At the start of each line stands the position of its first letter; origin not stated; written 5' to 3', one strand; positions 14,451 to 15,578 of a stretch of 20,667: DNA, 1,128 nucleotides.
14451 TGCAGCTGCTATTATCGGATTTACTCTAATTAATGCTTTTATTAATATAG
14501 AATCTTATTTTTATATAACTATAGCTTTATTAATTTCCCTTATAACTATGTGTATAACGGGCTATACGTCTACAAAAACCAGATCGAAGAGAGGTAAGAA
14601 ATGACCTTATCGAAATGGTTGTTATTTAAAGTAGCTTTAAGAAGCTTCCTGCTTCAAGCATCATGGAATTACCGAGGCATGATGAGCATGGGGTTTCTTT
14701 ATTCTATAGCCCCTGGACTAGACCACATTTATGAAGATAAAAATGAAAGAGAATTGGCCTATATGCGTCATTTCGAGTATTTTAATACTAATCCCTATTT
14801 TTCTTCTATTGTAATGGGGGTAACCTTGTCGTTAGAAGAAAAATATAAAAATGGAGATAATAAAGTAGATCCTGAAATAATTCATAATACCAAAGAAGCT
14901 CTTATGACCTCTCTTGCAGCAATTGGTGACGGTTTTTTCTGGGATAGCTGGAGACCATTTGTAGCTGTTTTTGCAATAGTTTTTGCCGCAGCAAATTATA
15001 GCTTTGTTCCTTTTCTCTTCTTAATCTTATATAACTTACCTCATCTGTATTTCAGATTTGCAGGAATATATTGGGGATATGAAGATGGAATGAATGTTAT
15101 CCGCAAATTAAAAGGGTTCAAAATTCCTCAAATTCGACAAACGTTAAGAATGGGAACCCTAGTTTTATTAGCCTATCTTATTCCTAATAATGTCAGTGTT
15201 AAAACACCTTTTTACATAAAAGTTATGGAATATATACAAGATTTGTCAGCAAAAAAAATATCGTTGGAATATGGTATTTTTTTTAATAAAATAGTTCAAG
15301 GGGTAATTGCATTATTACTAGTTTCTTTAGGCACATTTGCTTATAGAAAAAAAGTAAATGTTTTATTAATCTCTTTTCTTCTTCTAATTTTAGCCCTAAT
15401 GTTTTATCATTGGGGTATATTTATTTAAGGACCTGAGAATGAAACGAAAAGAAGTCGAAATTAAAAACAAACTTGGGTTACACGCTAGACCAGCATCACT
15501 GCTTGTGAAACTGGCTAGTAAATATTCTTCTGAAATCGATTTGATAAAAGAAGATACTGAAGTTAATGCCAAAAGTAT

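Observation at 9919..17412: Mosaic mannose-type PTS operon interrupted by an orphan ABC ATPase + solute-binding protein pair with no permeases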

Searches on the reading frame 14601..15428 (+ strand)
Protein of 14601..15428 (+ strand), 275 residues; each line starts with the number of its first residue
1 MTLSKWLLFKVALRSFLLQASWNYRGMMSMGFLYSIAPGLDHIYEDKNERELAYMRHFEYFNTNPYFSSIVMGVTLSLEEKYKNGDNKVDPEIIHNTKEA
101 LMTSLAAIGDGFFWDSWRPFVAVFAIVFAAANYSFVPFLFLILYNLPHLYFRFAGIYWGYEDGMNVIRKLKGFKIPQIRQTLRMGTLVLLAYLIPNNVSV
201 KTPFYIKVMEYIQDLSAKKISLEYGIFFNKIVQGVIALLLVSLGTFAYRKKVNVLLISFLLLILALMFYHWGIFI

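Call 3: search_protein_families(library=pfam, proteins=[window:14601-15428:+], max_evalue=0.01)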
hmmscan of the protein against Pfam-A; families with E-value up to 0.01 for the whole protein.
window:14601-15428:+ (275 aa): 1 family
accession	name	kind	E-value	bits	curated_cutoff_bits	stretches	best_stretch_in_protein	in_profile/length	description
PF03613.19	EIID-AGA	-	1.6e-62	211.5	25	1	3-274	2-265/265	PTS system mannose/fructose/sorbose family IID component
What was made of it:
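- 14601..15428 (+): EIID, mannose family. PF03613, E 2e-62 (call 3).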

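Call 8: search_protein_families(library=ncbifam, proteins=[window:14601-15428:+], max_evalue=0.001)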
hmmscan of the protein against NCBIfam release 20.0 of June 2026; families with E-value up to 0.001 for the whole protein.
window:14601-15428:+ (275 aa): 4 families
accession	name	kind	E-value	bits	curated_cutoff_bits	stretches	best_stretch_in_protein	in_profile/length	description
TIGR00828.1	EIID-AGA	subfamily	8e-49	166.4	292.75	1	3-273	3-270/271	mannose/fructose/sorbose PTS transporter subunit IID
NF008315.0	PRK11103.1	subfamily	4.7e-48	163.8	365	1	9-273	19-280/283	PTS mannose transporter subunit IID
NF007359.1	PRK09855.1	equivalog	9e-30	104.3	400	1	8-273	6-258/259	PTS galactosamine transporter subunit IID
NF040760.1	AgaE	equivalog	1.9e-26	93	500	1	4-221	37-247/292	PTS N-acetylgalactosamine transporter subunit IID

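Call 32: find_homologous_proteins(query=window:14601-15428:+, max_evalue=1e-15)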
Query window:14601-15428:+ (275 aa): 127 proteins with E <= 1e-15 among 2627 candidates; the best 120 are listed.
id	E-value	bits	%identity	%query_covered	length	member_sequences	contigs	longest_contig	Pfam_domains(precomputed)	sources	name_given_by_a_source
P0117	3.8e-178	609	100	100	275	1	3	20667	PF03613.20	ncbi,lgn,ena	-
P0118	9.0e-149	513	87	100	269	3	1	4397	PF03613.20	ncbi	-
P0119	5.0e-138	477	79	100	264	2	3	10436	PF03613.20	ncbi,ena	-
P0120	1.2e-137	476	81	100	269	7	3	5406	PF03613.20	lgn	-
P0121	3.9e-137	474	80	100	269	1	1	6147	PF03613.20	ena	-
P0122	2.3e-136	472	80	100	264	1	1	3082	PF03613.20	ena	-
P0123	1.7e-134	466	78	100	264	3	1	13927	PF03613.20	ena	-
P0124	1.5e-129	450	74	100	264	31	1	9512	PF03613.20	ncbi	-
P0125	3.9e-127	442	74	100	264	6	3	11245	PF03613.20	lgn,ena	-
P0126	6.2e-120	418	70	100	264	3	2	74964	PF03613.20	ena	-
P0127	8.5e-108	378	64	100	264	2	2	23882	PF03613.20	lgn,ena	-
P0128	5.9e-105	369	62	100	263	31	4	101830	PF03613.20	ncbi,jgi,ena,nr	ncbi:MAG TPA: PTS system mannose/fructose/sorbose family transporter subunit IID [Candidatus Rifleib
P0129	6.4e-105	369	64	100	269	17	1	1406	PF03613.20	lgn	-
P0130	1.0e-104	368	63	100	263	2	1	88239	PF03613.20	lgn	-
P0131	1.6e-104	367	64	98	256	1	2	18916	PF03613.20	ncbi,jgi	jgi:PTS system mannose-specific IID component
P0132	4.2e-104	366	62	100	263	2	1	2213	PF03613.20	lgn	-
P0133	8.5e-104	365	62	100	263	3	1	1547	PF03613.20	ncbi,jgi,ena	-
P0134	9.8e-104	365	63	99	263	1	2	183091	PF03613.20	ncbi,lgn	ncbi:MAG: hypothetical protein Kow0029_07030 [Candidatus Rifleibacteriota bacterium]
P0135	3.9e-103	363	62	99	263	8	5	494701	PF03613.20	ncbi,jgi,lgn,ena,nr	ncbi:MAG: hypothetical protein CVV41_05700 [Candidatus Riflebacteria bacterium HGW-Riflebacteria-1]|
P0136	1.0e-102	362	62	100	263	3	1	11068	PF03613.20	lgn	-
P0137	3.9e-102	360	61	99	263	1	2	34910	PF03613.20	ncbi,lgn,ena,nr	ncbi:MAG: hypothetical protein EOM80_01425 [Erysipelotrichia bacterium]|nr:hypothetical protein [Ery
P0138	6.2e-102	359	60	99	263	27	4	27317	PF03613.20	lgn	-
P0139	3.0e-101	357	61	100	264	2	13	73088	PF03613.20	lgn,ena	-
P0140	4.8e-101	356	62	99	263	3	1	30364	PF03613.20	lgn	-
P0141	9.6e-101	355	59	100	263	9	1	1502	PF03613.20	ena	-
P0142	1.2e-99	351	60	100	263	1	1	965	PF03613.20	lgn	-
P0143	1.8e-99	351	60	100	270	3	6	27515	PF03613.20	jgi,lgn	jgi:PTS system mannose-specific IID component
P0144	3.4e-99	350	60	99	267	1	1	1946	PF03613.20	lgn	-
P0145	6.8e-99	349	60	100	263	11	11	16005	PF03613.20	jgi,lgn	jgi:PTS system mannose-specific IID component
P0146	4.8e-98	346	60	99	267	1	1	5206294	PF03613.20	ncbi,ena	-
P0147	3.1e-96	340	62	99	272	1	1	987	PF03613.20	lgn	-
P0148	2.3e-95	337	59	100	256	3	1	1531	PF03613.20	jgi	jgi:PTS system mannose-specific IID component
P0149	4.6e-95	336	60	99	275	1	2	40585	PF03613.20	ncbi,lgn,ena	-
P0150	5.6e-94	333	58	99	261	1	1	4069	PF03613.20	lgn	-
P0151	4.4e-93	330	58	99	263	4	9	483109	PF03613.20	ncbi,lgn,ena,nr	ncbi:MAG: PTS system mannose/fructose/sorbose family transporter subunit IID [Candidatus Riflebacter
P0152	1.1e-92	329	57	99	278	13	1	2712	PF03613.20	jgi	-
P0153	1.5e-92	328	58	99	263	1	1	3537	PF03613.20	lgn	-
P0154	1.8e-92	328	59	97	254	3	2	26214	PF03613.20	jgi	-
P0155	2.5e-92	327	57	99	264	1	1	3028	PF03613.20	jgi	jgi:mannose PTS system EIID component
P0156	4.5e-92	327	58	99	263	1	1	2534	PF03613.20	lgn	-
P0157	4.9e-92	326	56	99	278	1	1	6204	PF03613.20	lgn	-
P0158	9.1e-92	326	56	99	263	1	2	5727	PF03613.20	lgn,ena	-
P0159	1.1e-91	325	55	100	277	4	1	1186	PF03613.20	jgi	-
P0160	1.8e-91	325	57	99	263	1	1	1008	PF03613.20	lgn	-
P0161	1.4e-90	322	57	99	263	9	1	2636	PF03613.20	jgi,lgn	jgi:PTS system mannose-specific IID component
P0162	1.4e-90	322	56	99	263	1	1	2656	PF03613.20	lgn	-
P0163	1.8e-90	321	57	100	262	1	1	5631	PF03613.20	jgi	-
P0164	6.4e-90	320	55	99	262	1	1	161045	PF03613.20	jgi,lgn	jgi:PTS system mannose-specific IID component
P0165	7.6e-90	319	56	99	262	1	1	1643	PF03613.20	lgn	-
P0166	5.5e-89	316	56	99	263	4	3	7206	PF03613.20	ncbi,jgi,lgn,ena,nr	ncbi:MAG TPA: PTS system mannose/fructose/sorbose family transporter subunit IID [Candidatus Ozemoba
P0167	1.1e-88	315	55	99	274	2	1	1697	PF03613.20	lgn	-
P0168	1.4e-88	315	54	100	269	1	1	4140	PF03613.20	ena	-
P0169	4.0e-88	314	56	99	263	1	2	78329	PF03613.20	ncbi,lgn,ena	-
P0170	1.3e-87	312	60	89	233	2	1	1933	PF03613.20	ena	-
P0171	3.1e-87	311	55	99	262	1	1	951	PF03613.20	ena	-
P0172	8.4e-87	309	59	89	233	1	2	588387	PF03613.20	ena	-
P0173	6.1e-86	306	56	96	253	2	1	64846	PF03613.20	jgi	jgi:mannose/fructose/N-acetylgalactosamine-specific phosphotransferase system component IID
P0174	3.0e-85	304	51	99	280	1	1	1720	PF03613.20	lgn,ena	-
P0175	7.4e-83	296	53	99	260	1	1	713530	PF03613.20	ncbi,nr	ncbi:MAG: PTS system mannose/fructose/sorbose family transporter subunit IID [Candidatus Riflebacter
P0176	1.6e-82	295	54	100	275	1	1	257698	PF03613.20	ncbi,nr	ncbi:MAG: PTS system mannose/fructose/sorbose family transporter subunit IID [Candidatus Riflebacter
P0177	1.1e-81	292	53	100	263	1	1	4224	PF03613.20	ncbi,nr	ncbi:PTS system mannose/fructose/sorbose family transporter subunit IID [bacterium]|nr:PTS system ma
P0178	7.1e-80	287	57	89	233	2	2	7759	PF03613.20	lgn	-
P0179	1.2e-79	286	55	89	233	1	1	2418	PF03613.20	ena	-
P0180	1.8e-78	282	49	100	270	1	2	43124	PF03613.20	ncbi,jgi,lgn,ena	-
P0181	1.2e-77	279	54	91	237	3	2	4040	PF03613.20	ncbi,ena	-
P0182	6.8e-65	237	55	77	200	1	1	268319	PF03613.20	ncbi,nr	ncbi:MAG: PTS system mannose/fructose/sorbose family transporter subunit IID, partial [Candidatus Ri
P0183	4.8e-39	153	38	81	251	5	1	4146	PF03613.20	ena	-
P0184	6.5e-39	152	35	97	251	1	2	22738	PF03613.20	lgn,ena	-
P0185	1.1e-36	145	44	57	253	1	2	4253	PF03613.20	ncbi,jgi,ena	-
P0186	5.0e-36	143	34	91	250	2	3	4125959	PF03613.20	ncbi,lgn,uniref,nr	ncbi:PTS system mannose/fructose/sorbose family transporter subunit IID [Geoalkalibacter halelectric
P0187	3.8e-33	133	33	95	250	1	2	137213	PF03613.20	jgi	jgi:mannose PTS system EIID component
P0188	7.9e-33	132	35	70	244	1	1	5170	PF03613.20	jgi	jgi:PTS system mannose-specific IID component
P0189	3.0e-28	117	36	67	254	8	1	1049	PF03613.20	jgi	-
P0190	9.3e-27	112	33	66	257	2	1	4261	PF03613.20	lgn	-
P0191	1.0e-26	112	35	65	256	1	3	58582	PF03613.20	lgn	-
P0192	8.9e-26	109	35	65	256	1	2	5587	PF03613.20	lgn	-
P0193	9.3e-26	109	35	68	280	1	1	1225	PF03613.20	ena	-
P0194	1.6e-25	108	33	65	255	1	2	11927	PF03613.20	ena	-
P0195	1.6e-25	108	36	60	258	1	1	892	PF03613.20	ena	-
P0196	1.8e-25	108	34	66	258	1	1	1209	PF03613.20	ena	-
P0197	1.8e-25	108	37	64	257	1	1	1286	PF03613.20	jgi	jgi:PTS system mannose-specific IID component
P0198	2.7e-25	108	34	66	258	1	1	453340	PF03613.20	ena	-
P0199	5.1e-25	107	35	65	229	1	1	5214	PF03613.20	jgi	jgi:mannose/fructose/N-acetylgalactosamine-specific phosphotransferase system component IID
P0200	5.6e-25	107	33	65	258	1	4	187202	PF03613.20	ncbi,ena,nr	ncbi:MAG: PTS system mannose/fructose/sorbose family transporter subunit IID [Elusimicrobia bacteriu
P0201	5.9e-25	106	33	65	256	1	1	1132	PF03613.20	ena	-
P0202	6.5e-25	106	33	66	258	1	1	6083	PF03613.20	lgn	-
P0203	8.1e-25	106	36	69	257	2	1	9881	PF03613.20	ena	-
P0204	9.6e-25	106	34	66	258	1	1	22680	PF03613.20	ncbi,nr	ncbi:MAG: PTS system mannose/fructose/sorbose family transporter subunit IID [Endomicrobiaceae bacte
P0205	1.1e-24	106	31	88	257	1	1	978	PF03613.20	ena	-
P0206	1.2e-24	105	31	89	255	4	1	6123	PF03613.20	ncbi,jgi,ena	-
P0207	1.3e-24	105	34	65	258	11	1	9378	PF03613.20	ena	-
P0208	1.5e-24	105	33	65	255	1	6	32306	PF03613.20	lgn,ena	-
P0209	2.1e-24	105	35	61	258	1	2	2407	PF03613.20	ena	-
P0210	2.2e-24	105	36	59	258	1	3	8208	PF03613.20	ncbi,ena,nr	ncbi:MAG: PTS system mannose/fructose/sorbose family transporter subunit IID [Elusimicrobia bacteriu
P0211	2.3e-24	105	29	96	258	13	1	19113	PF03613.20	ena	-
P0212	2.8e-24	104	36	59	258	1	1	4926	PF03613.20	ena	-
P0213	3.4e-24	104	36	68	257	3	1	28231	PF03613.20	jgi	-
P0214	3.7e-24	104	36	59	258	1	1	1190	PF03613.20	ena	-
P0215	5.4e-24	103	33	66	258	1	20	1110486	PF03613.20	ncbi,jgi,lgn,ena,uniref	ncbi:PTS system mannose/fructose/sorbose family transporter subunit IID [Candidatus Ruminimicrobiell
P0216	6.3e-24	103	33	65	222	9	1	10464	PF03613.20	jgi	jgi:PTS system mannose-specific IID component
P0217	7.8e-24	103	33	65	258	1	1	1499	PF03613.20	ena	-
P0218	8.3e-24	103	35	67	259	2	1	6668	PF03613.20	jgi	-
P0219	9.1e-24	103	33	65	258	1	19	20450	PF03613.20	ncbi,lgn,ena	-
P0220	1.0e-23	102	39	53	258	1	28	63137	PF03613.20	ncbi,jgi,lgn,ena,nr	ncbi:MAG: PTS system mannose/fructose/sorbose family transporter subunit IID [Elusimicrobia bacteriu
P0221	1.1e-23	102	39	53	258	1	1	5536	PF03613.20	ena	-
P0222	1.4e-23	102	34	66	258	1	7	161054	PF03613.20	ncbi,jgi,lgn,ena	jgi:PTS system mannose-specific IID component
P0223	1.7e-23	102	33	66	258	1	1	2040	PF03613.20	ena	-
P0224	1.8e-23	102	33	66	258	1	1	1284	PF03613.20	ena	-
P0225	2.5e-23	101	34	66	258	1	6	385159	PF03613.20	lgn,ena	-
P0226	2.9e-23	101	33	65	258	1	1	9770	PF03613.20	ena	-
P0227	3.3e-23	101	33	65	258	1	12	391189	PF03613.20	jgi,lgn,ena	-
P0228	3.4e-23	101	34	66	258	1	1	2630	PF03613.20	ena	-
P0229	3.6e-23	101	33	65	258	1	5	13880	PF03613.20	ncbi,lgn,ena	-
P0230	4.0e-23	100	33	66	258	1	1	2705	PF03613.20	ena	-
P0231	7.3e-23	100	31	73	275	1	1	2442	PF03613.20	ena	-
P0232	1.4e-22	99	32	73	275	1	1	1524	PF03613.20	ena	-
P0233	1.7e-22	98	32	66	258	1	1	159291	PF03613.20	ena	-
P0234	2.4e-22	98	34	73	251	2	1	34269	PF03613.20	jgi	jgi:PTS system mannose-specific IID component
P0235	6.1e-21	93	33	67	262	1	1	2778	PF03613.20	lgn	-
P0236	9.0e-21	93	32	63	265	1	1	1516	PF03613.20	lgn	-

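Call 33: find_encoding_contigs(protein=P0186, flank=8000, max_places=1)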
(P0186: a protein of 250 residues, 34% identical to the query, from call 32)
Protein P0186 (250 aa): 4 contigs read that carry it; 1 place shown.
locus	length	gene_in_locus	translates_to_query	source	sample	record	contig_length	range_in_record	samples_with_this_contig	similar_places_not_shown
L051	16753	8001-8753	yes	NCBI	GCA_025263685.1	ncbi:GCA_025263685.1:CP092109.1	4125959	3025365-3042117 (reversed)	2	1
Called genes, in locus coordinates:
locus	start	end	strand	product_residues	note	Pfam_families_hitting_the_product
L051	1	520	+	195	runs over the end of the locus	PF06835:LptC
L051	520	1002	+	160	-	PF03968:LptD_N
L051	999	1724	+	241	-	PF00005:ABC_tran, PF12399:BCA_ABC_TP_C (weak)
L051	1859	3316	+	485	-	PF00309:Sigma54_AID, PF04963:Sigma54_CBD, PF04552:Sigma54_DBD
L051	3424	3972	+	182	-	PF02482:Ribosomal_S30AE, PF16321:Ribosom_S30AE_C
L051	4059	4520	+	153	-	PF00359:PTS_EIIA_2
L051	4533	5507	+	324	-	PF02603:Hpr_kinase_N, PF07475:Hpr_kinase_C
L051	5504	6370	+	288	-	PF03668:RapZ-like_N, PF22740:PapZ_C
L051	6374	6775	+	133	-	PF03610:EIIA-man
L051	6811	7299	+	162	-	PF03830:PTSIIB_sorb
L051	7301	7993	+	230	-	PF03609:EII-Sor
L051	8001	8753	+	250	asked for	PF03613:EIID-AGA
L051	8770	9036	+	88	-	PF00381:PTS-HPr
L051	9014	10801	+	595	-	PF05524:PEP-utilisers_N, PF00391:PEP-utilizers, PF02896:PEP-utilizers_C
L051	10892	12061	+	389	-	PF00438:S-AdoMet_synt_N, PF02772:S-AdoMet_synt_M, PF02773:S-AdoMet_synt_C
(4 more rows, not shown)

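Call 34: find_encoding_contigs(protein=P0184, flank=8000, max_places=1)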
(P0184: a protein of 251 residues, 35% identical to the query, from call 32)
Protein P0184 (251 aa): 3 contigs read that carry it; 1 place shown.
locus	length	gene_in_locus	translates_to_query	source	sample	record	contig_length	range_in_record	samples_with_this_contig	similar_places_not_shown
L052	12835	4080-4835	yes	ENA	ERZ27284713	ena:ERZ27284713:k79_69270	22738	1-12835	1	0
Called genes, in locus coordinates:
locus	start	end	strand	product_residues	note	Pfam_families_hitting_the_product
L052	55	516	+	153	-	PF00359:PTS_EIIA_2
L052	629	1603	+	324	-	PF02603:Hpr_kinase_N, PF07475:Hpr_kinase_C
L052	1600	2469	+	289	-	PF03668:RapZ-like_N, PF13671:AAA_33 (faint), PF22740:PapZ_C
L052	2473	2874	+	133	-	PF03610:EIIA-man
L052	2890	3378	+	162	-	PF03830:PTSIIB_sorb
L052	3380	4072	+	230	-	PF03609:EII-Sor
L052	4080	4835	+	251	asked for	PF03613:EIID-AGA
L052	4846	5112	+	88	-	PF00381:PTS-HPr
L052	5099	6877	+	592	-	PF05524:PEP-utilisers_N, PF00391:PEP-utilizers, PF02896:PEP-utilizers_C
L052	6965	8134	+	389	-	PF00438:S-AdoMet_synt_N, PF02772:S-AdoMet_synt_M, PF02773:S-AdoMet_synt_C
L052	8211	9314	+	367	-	PF00535:Glycos_transf_2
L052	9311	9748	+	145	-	PF14539:DUF4442 (weak), PF13622:4HBT_3 (weak), PF03061:4HBT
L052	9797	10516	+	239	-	-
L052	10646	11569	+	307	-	PF12840:HTH_20, PF01022:HTH_5, PF13489:Methyltransf_23, PF01209:Ubie_methyltran, PF13847:Methyltransf_31, PF08241:Methyltransf_11, PF08242:Methyltransf_12, PF13649:Methyltransf_25, +1 more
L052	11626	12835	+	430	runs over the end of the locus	PF05221:AdoHcyase, PF00670:AdoHcyase_NAD, PF02826:2-Hacid_dh_C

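Call 35: find_encoding_contigs(protein=P0215, flank=8000, max_places=1)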
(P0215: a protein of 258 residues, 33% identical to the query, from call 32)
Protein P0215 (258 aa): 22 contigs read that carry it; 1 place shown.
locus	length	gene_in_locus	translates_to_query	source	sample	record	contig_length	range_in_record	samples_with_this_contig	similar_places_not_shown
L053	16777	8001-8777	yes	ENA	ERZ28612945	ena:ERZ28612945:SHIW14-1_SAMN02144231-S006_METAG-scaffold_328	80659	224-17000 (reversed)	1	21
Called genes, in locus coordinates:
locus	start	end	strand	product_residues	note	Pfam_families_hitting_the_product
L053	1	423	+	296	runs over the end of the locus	PF03279:Lip_A_acyltrans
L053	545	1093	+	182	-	PF02482:Ribosomal_S30AE, PF16321:Ribosom_S30AE_C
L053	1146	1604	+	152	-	PF00359:PTS_EIIA_2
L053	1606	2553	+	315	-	PF02603:Hpr_kinase_N, PF07475:Hpr_kinase_C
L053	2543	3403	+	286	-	PF03668:RapZ-like_N, PF22740:PapZ_C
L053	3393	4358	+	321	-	PF01933:CofD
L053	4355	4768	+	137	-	PF03610:EIIA-man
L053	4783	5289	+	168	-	PF03830:PTSIIB_sorb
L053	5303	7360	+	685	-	PF01074:Glyco_hydro_38N (faint), PF03065:Glyco_hydro_57, PF09094:AmyA-A_glucT_m, PF09095:AmyA-gluTrfs_C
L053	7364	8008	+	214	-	PF03609:EII-Sor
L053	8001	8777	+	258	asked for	PF03613:EIID-AGA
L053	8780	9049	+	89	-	PF00381:PTS-HPr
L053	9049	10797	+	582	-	PF05524:PEP-utilisers_N, PF00391:PEP-utilizers, PF02896:PEP-utilizers_C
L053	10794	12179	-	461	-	PF00990:GGDEF, PF22335:Cas10-Cmr2_palm2 (weak)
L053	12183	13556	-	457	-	PF00990:GGDEF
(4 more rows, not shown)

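Call 38: search_solved_structures(query=window:14601-15428:+, max_evalue=0.01, show_alignments=1)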
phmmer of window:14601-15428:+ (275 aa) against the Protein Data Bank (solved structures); distinct sequences matched with E-value up to 0.01: 6.
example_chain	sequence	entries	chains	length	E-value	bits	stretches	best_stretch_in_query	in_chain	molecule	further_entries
6k1h_Z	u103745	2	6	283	1.2e-40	143.1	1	11-272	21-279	PTS mannose transporter subunit IID | PTS system mannose-specific EIID component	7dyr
9wjr_Z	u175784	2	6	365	5.7e-34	121.2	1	2-199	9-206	PTS mannose transporter subunit IID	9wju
8hfs_Z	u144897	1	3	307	8.1e-33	117.4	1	2-194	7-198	Mannose-specific PTS system, IID component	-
7xtg_E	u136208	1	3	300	3.2e-32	115.5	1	8-203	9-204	Mannose permease IID component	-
7xno_Z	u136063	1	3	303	3.3e-32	115.4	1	8-203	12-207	Mannose permease IID component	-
7vlx_Z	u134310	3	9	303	8.5e-32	114.1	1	3-201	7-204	PTS mannose family transporter subunit IID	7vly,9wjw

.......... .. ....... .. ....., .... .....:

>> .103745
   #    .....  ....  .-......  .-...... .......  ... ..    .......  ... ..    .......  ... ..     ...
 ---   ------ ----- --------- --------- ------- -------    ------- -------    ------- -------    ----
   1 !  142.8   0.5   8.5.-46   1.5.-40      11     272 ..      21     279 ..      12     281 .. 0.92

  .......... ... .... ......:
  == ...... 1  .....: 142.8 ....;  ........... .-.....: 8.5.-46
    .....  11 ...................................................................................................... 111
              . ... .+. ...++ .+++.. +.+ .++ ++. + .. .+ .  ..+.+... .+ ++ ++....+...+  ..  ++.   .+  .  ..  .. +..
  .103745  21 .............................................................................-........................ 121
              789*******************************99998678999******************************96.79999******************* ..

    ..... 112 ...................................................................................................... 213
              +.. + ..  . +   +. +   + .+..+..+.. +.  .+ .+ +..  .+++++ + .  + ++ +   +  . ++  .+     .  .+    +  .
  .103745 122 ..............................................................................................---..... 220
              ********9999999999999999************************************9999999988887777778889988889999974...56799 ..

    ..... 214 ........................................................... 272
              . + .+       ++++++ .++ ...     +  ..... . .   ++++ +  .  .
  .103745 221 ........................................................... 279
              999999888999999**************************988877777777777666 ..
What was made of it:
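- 14601..15428 (+): Aligns full length to ManZ of 6K1H, 143 bits (call 38).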

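Call 52: find_encoding_contigs(protein=P0180, flank=10000, max_places=1)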
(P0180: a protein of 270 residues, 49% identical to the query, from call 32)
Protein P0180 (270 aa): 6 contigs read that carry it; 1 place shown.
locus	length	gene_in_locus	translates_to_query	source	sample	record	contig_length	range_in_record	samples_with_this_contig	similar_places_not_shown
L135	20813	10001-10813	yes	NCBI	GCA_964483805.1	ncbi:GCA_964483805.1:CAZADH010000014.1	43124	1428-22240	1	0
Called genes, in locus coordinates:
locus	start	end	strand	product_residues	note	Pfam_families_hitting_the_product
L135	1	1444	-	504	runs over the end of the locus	PF00482:T2SSF, PF00437:T2SSE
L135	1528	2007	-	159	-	-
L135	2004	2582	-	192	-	PF04542:Sigma70_r2, PF08281:Sigma70_r4_2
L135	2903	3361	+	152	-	PF09021:HutP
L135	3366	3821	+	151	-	PF03610:EIIA-man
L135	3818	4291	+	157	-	PF03830:PTSIIB_sorb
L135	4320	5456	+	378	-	PF03215:Rad17 (weak), PF00005:ABC_tran, PF02463:SMC_N (weak), PF17912:OB_MalK, PF08402:TOBE_2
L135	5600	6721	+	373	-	PF01547:SBP_bac_1, PF13416:SBP_bac_8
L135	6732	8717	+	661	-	PF03065:Glyco_hydro_57, PF09094:AmyA-A_glucT_m (weak)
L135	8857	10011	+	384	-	PF03609:EII-Sor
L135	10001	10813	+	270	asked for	PF03613:EIID-AGA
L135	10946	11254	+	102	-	PF00381:PTS-HPr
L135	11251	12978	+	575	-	PF05524:PEP-utilisers_N, PF00391:PEP-utilizers, PF02896:PEP-utilizers_C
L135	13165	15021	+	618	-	PF03958:Secretin_N (weak)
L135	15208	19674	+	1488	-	-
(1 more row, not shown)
